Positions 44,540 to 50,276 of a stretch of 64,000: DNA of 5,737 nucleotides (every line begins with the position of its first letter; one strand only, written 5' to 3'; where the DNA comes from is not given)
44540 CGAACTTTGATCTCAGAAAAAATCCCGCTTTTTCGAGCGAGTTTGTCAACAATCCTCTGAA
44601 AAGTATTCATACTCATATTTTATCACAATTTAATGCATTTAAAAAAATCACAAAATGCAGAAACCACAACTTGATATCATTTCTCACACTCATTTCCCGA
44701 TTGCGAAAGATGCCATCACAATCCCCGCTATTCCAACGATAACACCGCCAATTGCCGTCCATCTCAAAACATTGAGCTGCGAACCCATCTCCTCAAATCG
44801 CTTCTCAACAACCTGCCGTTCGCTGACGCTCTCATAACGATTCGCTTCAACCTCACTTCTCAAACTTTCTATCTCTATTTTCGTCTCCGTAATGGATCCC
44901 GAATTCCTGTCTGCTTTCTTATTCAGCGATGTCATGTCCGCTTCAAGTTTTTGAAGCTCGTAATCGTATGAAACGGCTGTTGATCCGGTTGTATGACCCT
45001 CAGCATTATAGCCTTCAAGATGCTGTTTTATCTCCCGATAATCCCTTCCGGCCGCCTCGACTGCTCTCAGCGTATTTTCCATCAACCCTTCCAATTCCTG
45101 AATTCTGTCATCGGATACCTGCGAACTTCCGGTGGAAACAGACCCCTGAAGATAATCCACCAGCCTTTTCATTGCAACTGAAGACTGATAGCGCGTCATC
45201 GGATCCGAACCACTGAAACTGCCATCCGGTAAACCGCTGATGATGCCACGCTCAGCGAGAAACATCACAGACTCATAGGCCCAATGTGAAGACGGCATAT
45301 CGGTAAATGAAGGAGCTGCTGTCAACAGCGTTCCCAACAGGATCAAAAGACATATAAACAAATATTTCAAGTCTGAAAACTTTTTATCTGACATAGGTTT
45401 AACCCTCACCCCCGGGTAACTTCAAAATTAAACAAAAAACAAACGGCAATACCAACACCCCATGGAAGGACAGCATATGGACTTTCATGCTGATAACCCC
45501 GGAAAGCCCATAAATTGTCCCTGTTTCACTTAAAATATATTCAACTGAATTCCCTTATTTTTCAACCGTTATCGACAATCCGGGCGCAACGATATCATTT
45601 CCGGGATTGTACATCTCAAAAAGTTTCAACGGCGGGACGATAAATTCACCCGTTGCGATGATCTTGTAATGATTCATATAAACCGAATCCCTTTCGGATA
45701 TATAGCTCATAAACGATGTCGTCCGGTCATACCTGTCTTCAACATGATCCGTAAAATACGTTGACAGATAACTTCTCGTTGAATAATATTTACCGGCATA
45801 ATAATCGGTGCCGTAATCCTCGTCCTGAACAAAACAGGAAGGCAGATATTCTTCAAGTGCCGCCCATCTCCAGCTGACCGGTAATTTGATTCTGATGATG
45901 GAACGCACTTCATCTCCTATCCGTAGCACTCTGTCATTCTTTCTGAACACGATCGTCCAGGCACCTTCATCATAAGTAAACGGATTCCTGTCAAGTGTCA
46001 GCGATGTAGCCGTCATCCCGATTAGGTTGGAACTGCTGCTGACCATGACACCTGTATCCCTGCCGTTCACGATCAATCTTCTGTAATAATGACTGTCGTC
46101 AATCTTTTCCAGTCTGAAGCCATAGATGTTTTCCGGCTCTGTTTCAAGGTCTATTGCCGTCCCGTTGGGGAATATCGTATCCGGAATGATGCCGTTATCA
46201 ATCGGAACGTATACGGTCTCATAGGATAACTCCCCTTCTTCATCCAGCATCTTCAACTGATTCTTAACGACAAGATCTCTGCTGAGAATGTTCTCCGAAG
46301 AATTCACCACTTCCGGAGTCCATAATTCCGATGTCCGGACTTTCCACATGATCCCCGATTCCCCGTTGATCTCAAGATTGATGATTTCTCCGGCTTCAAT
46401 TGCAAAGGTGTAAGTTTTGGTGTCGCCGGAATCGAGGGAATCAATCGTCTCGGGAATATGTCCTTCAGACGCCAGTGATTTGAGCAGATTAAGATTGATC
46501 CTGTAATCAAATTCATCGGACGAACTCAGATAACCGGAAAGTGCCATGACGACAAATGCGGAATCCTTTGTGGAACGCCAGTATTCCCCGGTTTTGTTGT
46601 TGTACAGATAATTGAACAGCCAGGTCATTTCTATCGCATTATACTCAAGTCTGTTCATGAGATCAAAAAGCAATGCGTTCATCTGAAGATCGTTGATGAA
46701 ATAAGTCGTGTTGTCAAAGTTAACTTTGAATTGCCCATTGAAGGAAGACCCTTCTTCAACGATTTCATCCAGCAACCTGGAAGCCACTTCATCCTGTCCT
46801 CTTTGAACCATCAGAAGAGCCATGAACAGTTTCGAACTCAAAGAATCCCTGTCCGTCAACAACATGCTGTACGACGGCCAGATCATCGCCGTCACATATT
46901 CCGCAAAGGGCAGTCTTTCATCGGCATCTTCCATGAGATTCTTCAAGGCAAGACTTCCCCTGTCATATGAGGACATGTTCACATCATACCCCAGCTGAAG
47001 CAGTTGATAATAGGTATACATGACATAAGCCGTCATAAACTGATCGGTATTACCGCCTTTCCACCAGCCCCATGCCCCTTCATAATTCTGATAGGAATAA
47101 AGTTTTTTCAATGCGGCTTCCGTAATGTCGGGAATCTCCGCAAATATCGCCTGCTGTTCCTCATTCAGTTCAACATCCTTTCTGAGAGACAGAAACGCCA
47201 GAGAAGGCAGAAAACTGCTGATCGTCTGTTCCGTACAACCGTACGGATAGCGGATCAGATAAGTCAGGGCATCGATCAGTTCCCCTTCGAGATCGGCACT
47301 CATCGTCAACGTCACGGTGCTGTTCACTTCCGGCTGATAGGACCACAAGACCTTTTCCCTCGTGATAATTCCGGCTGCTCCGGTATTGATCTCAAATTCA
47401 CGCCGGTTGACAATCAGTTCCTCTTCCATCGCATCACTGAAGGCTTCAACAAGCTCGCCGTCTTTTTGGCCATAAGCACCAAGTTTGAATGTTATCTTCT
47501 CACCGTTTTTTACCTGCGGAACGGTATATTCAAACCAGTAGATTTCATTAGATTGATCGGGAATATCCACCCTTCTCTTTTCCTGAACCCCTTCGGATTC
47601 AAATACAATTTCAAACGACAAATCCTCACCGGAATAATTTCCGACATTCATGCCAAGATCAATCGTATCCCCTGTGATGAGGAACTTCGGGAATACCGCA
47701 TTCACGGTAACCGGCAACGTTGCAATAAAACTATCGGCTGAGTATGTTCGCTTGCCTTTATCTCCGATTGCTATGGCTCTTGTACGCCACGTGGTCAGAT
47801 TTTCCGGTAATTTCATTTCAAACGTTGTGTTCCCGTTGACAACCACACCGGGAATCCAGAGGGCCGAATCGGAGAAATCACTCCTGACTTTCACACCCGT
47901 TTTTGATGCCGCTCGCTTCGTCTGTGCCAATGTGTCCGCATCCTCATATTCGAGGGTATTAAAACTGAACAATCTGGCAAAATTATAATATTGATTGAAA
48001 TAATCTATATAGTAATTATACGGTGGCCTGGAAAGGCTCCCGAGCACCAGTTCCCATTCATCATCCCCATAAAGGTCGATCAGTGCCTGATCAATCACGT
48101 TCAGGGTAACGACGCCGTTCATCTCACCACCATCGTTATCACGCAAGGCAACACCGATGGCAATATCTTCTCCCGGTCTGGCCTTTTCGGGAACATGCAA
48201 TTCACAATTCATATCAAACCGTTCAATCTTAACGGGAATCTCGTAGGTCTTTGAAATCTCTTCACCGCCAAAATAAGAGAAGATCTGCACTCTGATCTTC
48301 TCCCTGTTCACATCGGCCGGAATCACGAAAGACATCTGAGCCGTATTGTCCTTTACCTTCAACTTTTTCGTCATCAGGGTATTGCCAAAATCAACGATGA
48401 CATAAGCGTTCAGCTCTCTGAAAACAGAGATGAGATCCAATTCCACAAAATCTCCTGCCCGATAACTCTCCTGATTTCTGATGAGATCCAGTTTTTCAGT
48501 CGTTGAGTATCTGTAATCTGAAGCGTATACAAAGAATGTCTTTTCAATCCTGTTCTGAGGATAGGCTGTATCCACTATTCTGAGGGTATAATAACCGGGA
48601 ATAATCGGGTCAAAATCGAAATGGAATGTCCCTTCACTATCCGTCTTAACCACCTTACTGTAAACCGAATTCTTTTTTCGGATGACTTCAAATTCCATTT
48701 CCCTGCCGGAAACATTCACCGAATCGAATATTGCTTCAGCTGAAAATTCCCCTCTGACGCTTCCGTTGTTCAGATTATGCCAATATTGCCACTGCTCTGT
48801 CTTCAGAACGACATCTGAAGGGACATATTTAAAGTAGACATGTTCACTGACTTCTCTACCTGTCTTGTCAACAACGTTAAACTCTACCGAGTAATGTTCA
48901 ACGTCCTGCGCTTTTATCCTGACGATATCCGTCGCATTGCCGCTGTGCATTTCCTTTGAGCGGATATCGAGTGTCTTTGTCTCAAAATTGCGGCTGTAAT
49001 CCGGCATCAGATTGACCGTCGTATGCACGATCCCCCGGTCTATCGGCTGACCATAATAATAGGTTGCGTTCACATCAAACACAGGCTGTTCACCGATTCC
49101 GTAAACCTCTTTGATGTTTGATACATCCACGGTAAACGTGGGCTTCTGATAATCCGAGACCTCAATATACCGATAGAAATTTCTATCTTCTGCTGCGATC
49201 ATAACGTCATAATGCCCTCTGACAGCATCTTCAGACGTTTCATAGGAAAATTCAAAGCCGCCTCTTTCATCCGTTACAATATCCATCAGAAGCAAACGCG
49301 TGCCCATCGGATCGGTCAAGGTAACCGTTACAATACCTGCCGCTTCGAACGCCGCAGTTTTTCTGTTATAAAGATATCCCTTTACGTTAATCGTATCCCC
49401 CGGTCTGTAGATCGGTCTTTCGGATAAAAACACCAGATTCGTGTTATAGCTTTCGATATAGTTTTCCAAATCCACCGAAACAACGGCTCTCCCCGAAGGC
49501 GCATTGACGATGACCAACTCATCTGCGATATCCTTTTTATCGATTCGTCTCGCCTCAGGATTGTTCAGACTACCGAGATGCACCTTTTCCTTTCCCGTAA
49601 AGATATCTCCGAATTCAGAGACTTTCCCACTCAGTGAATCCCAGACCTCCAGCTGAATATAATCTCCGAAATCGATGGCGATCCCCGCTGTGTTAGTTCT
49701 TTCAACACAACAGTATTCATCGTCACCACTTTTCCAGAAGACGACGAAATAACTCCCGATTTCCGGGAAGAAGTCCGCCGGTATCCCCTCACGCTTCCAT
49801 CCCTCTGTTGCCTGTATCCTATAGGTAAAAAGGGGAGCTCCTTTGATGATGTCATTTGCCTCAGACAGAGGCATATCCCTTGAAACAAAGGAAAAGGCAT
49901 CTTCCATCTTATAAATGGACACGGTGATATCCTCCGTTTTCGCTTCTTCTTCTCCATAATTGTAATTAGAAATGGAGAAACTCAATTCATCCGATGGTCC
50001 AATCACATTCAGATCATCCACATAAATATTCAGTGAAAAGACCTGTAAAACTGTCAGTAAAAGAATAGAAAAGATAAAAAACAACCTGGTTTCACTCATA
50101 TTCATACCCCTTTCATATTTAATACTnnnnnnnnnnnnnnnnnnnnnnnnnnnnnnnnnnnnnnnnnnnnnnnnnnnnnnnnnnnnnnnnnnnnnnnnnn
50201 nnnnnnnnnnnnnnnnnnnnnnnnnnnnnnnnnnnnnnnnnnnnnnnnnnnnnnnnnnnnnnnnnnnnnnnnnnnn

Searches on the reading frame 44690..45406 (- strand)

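Call 100: search_protein_families(library=pfam, proteins=[window:44690-45406:-], max_evalue=0.00001)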
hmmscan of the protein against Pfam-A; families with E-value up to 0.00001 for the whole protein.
window:44690-45406:- (238 aa): 1 family
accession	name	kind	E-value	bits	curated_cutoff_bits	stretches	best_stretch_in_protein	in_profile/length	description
PF00395.25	SLH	-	2.9e-12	46.8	20.8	1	33-72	1-40/44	S-layer homology domain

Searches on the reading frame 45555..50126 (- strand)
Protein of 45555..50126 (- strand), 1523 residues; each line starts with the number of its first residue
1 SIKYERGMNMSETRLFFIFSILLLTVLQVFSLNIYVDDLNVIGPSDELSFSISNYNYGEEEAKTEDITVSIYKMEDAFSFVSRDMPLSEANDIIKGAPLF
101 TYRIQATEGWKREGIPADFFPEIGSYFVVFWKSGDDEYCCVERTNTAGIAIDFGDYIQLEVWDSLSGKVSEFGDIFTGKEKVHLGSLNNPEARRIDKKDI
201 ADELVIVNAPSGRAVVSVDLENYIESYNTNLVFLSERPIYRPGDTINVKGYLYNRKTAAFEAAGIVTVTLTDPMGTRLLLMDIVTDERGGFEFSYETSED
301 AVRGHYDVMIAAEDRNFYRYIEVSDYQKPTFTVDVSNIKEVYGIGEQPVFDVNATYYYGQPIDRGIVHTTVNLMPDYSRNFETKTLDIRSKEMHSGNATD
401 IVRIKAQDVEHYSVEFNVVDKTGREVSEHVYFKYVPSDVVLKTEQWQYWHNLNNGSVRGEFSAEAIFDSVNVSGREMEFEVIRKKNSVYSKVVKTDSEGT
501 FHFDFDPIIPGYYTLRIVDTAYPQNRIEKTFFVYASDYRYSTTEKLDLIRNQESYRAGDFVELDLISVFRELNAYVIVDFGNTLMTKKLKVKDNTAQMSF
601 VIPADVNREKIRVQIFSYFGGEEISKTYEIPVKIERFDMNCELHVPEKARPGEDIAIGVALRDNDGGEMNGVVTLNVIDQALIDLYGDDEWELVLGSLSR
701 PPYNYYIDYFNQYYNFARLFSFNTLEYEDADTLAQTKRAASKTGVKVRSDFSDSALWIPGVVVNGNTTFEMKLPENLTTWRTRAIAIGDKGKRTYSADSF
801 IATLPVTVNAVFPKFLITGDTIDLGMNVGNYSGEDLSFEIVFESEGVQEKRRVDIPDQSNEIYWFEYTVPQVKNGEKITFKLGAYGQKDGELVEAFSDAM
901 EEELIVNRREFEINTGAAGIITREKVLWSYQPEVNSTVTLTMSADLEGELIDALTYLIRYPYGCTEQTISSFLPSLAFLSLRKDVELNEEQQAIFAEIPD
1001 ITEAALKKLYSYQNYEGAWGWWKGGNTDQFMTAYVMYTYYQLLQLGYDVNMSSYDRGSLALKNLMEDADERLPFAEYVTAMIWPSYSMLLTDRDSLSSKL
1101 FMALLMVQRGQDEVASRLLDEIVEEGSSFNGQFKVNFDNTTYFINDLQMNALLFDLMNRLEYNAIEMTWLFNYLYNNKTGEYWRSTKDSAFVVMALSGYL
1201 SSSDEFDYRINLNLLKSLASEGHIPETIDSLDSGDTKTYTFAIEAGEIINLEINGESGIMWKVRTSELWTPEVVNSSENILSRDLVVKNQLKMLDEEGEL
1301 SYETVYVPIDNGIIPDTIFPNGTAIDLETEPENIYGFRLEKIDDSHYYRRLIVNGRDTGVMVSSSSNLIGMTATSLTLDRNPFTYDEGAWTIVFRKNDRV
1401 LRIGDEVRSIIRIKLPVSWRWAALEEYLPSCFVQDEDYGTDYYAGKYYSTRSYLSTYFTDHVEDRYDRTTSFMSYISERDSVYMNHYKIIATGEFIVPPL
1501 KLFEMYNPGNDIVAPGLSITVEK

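Call 35: search_protein_families(library=pfam, proteins=[window:45555-50126:-], max_evalue=0.00001)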
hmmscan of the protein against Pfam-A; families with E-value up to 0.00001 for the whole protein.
window:45555-50126:- (1523 aa): 5 families
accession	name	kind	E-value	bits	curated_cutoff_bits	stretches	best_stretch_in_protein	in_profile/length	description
PF01835.25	MG2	-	1e-20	74.3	32.8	1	232-316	3-89/96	MG2 domain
PF00207.28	A2M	-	1.8e-12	47.4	21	1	755-840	2-90/92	Alpha-2-macroglobulin family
PF17973.7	bMG10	-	1e-10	42.3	26.2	1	1378-1508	4-130/131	Bacterial Alpha-2-macroglobulin MG10 domain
PF07703.20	A2M_BRD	-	5.2e-08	33.7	22.7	1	547-685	2-140/140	Alpha-2-macroglobulin bait region domain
PF07678.20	TED_complement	-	5.8e-08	32.6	22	1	949-1042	10-105/312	A-macroglobulin TED domain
